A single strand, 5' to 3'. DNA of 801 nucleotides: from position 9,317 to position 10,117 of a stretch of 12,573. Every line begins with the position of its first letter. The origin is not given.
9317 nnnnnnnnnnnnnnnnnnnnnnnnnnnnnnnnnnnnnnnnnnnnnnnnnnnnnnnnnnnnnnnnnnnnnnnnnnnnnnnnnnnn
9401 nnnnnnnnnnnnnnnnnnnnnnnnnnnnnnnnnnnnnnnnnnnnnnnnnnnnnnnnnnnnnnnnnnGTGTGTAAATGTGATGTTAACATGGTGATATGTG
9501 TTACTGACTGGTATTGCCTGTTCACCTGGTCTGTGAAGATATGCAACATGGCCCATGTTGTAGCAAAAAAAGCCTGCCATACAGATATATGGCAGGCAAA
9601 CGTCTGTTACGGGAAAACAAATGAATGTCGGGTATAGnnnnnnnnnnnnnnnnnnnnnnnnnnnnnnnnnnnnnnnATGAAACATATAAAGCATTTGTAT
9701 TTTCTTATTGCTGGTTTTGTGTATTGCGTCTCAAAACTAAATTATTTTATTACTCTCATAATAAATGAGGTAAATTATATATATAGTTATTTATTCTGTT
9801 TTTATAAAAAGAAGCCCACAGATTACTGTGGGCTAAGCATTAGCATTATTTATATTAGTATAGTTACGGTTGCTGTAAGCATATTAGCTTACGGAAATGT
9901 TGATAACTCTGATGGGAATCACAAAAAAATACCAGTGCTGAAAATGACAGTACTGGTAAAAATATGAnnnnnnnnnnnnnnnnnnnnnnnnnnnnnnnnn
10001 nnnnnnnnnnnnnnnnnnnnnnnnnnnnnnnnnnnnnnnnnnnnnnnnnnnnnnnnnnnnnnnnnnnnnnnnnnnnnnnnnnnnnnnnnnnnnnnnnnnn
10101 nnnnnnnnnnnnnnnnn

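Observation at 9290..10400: ORF-poor AT-rich region with six same-orientation intrinsic terminators and a compensatory stem change: candidate prophage small-RNA array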

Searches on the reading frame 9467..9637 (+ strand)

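Call 60: search_protein_families(library=pfam, proteins=[window:9467-9637:+], max_evalue=1)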
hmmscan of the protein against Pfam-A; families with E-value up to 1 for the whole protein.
window:9467-9637:+ (56 aa): 1 family
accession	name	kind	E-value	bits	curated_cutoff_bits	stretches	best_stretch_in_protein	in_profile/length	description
PF07914.17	DUF1679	-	0.16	11.3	24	1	24-53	259-287/414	Uncharacterized oxidoreductase dhs-27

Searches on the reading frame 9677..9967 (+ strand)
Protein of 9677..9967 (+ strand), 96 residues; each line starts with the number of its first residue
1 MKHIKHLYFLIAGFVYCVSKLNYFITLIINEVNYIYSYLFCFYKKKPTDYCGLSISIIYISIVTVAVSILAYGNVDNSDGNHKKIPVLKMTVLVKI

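Call 60: search_protein_families(library=pfam, proteins=[window:9677-9967:+], max_evalue=1)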
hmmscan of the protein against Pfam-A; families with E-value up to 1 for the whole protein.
window:9677-9967:+ (96 aa): 1 family
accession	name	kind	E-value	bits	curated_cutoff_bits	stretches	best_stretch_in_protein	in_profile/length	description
PF04906.18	Tweety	-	0.018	14.2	31.8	1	34-84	56-112/431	Tweety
